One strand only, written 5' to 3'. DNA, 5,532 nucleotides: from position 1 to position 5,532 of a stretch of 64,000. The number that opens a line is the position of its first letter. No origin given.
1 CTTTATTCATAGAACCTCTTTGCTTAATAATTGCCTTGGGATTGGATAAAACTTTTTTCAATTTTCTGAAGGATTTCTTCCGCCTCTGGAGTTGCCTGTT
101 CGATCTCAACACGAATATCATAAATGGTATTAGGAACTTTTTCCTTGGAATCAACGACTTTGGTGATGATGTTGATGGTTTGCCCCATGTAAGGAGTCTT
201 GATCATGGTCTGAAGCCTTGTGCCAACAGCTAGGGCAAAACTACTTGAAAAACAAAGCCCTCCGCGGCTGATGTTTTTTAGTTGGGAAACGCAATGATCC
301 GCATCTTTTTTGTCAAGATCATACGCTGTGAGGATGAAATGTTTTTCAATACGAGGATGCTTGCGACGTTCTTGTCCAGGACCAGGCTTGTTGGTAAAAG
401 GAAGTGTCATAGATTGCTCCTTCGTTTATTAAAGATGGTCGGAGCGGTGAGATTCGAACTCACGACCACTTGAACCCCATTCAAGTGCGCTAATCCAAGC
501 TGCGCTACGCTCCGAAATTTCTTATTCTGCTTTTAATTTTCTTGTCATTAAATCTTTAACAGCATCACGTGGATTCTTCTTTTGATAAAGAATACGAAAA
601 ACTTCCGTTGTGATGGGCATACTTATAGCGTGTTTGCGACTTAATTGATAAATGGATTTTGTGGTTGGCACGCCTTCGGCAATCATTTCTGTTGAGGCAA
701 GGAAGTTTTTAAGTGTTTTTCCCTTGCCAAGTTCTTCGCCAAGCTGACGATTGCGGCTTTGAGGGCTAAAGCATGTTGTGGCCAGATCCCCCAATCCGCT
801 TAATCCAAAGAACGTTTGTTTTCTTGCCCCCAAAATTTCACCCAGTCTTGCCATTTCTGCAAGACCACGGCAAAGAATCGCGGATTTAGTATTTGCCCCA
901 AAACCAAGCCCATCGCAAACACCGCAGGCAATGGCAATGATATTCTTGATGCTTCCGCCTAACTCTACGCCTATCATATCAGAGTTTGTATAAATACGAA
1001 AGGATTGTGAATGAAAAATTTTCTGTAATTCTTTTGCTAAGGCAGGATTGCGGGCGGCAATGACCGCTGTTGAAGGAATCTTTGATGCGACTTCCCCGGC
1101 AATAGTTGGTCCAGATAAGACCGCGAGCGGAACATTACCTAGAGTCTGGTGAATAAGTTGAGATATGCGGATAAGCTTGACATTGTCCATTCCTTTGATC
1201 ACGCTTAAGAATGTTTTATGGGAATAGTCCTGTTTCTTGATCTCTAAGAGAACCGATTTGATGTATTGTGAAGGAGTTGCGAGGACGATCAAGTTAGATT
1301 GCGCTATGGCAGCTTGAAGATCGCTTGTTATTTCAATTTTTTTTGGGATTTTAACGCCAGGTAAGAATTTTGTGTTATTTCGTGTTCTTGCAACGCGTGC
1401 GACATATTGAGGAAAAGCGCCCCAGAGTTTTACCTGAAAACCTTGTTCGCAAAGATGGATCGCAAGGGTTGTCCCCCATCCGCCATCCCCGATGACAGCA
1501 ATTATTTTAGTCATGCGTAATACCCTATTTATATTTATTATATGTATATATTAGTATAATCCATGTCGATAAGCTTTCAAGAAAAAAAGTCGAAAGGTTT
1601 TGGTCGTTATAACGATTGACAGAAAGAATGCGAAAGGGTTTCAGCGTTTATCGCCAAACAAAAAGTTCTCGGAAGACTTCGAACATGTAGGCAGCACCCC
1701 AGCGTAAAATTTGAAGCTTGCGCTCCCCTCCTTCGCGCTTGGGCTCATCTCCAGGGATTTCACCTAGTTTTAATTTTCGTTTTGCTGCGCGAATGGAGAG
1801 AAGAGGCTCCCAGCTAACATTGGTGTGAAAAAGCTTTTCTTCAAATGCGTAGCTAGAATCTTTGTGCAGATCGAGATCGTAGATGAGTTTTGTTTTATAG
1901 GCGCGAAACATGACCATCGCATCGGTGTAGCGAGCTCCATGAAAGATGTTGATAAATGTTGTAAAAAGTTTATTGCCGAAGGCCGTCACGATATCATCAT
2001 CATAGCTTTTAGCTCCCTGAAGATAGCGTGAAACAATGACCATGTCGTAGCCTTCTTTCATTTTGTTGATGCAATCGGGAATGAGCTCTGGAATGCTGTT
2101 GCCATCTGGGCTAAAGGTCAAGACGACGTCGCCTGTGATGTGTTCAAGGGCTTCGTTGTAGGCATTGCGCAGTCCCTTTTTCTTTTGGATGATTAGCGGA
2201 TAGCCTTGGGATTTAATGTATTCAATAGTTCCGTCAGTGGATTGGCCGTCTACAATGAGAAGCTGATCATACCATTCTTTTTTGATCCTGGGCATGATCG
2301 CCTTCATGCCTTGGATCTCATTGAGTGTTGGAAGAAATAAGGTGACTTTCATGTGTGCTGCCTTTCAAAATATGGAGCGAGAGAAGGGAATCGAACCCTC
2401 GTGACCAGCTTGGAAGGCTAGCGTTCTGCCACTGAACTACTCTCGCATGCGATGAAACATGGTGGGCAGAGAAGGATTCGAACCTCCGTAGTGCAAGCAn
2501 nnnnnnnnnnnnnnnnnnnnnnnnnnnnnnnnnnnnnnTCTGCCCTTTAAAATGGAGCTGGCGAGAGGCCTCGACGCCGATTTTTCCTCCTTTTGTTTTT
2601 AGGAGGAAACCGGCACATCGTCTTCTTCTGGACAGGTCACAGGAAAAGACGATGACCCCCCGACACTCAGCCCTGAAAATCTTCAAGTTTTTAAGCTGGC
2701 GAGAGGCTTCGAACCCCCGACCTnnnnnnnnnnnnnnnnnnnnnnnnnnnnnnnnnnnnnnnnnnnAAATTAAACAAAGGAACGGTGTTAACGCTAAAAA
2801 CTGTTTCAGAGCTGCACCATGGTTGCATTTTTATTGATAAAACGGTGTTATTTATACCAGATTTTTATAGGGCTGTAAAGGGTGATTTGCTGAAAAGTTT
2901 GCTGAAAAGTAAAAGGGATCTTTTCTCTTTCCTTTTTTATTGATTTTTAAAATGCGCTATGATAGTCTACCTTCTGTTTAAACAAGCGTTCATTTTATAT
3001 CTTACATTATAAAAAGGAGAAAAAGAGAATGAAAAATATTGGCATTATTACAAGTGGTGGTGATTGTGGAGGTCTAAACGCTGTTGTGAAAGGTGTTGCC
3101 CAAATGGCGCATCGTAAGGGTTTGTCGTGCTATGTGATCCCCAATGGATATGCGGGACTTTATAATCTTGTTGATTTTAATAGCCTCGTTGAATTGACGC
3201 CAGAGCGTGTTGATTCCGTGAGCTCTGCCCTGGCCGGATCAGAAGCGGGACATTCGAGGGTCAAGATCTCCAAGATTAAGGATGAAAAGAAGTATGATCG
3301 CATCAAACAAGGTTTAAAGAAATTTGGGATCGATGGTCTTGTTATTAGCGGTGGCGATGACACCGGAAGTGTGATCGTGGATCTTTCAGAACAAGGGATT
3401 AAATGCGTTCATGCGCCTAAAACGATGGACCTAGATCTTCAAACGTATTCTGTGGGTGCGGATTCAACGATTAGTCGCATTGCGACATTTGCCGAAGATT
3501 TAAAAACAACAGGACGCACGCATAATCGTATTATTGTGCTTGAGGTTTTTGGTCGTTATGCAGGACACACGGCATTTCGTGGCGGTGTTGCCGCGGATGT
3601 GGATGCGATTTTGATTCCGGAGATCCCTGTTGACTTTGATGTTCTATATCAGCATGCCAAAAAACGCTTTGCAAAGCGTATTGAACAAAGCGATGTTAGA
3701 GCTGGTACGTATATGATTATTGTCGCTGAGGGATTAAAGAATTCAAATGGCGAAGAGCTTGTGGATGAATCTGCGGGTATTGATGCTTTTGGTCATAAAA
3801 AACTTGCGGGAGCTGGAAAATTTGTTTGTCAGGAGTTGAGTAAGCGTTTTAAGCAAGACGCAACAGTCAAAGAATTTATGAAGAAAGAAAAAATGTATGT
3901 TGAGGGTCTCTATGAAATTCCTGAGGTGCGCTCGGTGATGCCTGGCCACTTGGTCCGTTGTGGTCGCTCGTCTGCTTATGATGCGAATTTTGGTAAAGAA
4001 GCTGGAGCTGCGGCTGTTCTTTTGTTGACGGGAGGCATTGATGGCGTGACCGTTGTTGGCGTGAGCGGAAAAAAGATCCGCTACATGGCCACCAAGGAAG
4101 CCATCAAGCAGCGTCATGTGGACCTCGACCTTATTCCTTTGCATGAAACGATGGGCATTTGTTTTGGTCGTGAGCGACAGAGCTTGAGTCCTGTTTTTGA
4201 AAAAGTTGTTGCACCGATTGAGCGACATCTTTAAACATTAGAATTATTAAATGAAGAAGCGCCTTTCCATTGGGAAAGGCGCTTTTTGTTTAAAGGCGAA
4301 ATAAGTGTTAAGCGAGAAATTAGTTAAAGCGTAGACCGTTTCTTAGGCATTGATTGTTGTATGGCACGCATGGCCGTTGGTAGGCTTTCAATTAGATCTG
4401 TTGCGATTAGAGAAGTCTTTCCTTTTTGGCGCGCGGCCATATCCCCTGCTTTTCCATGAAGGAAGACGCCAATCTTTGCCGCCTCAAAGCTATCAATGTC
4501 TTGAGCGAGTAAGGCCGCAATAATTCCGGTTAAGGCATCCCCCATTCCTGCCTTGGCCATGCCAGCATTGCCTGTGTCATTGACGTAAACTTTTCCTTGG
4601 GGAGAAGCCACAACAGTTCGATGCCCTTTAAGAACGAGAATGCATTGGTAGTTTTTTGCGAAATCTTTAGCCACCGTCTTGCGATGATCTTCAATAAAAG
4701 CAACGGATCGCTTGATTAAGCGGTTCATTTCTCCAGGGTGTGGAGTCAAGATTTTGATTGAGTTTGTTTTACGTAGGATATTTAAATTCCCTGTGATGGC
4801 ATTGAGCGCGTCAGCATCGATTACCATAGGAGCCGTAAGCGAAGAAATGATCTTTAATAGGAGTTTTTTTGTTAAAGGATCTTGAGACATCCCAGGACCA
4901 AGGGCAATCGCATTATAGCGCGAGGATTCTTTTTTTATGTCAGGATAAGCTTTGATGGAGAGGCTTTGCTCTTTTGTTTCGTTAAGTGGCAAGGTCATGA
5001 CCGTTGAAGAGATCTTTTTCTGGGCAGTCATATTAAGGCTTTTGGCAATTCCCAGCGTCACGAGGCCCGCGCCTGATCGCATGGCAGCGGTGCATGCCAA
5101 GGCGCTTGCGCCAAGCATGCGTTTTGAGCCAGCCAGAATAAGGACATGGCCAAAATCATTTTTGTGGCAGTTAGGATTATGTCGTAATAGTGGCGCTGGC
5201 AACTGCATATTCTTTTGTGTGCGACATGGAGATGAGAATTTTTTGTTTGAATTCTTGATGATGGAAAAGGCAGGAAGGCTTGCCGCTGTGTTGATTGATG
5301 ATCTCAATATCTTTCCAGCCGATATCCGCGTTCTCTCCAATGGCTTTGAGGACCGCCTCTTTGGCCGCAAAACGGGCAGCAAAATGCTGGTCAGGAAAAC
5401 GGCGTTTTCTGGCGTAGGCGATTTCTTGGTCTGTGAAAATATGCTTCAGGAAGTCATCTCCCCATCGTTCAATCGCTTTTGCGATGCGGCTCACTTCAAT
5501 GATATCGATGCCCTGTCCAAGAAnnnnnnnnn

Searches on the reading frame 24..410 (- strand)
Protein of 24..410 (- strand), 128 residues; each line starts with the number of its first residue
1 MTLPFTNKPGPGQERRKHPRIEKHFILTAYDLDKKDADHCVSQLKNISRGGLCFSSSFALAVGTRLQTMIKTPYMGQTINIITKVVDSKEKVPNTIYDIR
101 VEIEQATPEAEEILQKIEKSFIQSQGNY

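Call 54: search_protein_families(library=pfam, proteins=[window:24-410:-], max_evalue=0.001)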
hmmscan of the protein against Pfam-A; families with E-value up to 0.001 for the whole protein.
window:24-410:- (128 aa): 1 family
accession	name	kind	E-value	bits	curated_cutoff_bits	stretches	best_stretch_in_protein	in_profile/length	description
PF07238.19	PilZ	-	1.2e-08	35.7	22.5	1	14-115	1-97/102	PilZ domain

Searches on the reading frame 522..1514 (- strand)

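Call 54: search_protein_families(library=pfam, proteins=[window:522-1514:-], max_evalue=0.001)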
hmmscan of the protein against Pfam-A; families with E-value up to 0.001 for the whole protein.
window:522-1514:- (330 aa): 5 families
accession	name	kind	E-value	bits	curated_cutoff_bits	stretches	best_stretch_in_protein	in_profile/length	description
PF07479.19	NAD_Gly3P_dh_C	-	5.4e-57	192.4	25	1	179-320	1-142/142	NAD-dependent glycerol-3-phosphate dehydrogenase C-terminus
PF01210.29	NAD_Gly3P_dh_N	-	1e-41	143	23.1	1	5-159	2-157/158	NAD-dependent glycerol-3-phosphate dehydrogenase N-terminus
PF20618.3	GPD_NAD_C_bact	-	4.7e-20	72.3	27.6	1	239-305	1-66/66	Bacterial GPD, NAD-dependent C-terminal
PF03807.23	F420_oxidored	-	5.1e-07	30.6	21.6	1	5-106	2-92/94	NADP oxidoreductase coenzyme F420-dependent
PF02558.23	ApbA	-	3.8e-05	23.8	22.2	1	5-115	1-109/150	Ketopantoate reductase PanE/ApbA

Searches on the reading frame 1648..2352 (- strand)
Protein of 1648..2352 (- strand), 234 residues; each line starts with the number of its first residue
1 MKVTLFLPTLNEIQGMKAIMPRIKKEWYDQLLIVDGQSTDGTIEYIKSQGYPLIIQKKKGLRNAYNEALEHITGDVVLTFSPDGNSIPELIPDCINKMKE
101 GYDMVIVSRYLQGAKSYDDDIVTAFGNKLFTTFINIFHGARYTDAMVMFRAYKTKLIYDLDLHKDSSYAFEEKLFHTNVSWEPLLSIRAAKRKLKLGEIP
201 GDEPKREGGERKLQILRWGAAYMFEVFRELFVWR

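Call 54: search_protein_families(library=pfam, proteins=[window:1648-2352:-], max_evalue=0.001)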
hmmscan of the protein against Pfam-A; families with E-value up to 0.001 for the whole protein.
window:1648-2352:- (234 aa): 1 family
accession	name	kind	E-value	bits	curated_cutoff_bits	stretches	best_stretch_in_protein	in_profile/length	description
PF00535.33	Glycos_transf_2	-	1.2e-14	55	23.3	1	6-156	3-163/168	Glycosyl transferase family 2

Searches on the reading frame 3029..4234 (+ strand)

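Call 54: search_protein_families(library=pfam, proteins=[window:3029-4234:+], max_evalue=0.001)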
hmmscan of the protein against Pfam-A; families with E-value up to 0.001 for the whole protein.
window:3029-4234:+ (401 aa): 1 family
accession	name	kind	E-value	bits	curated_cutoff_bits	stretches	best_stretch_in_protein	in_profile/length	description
PF00365.25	PFK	-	1.3e-59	202.2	30.9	1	3-332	1-276/277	Phosphofructokinase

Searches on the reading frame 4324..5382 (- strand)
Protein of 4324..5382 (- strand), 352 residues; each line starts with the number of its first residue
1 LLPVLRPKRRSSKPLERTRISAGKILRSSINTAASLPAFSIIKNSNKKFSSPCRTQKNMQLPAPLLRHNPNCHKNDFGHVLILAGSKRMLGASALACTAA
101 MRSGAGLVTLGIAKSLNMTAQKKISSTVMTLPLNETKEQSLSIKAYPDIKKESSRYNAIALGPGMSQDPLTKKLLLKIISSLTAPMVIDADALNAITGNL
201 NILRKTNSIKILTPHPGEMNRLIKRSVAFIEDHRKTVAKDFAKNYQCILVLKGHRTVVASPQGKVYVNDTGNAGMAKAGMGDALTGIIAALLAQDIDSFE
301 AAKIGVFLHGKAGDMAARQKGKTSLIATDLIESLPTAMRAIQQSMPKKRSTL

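Call 54: search_protein_families(library=pfam, proteins=[window:4324-5382:-], max_evalue=0.001)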
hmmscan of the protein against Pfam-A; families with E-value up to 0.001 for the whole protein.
window:4324-5382:- (352 aa): 2 families
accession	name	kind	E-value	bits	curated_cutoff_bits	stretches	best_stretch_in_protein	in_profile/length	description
PF01256.23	Carb_kinase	-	4.3e-62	210.2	27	1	80-335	1-241/242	NAD(P)H-hydrate dehydratase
PF02110.20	HK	-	1e-05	25.5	27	1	235-334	141-241/247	Hydroxyethylthiazole kinase family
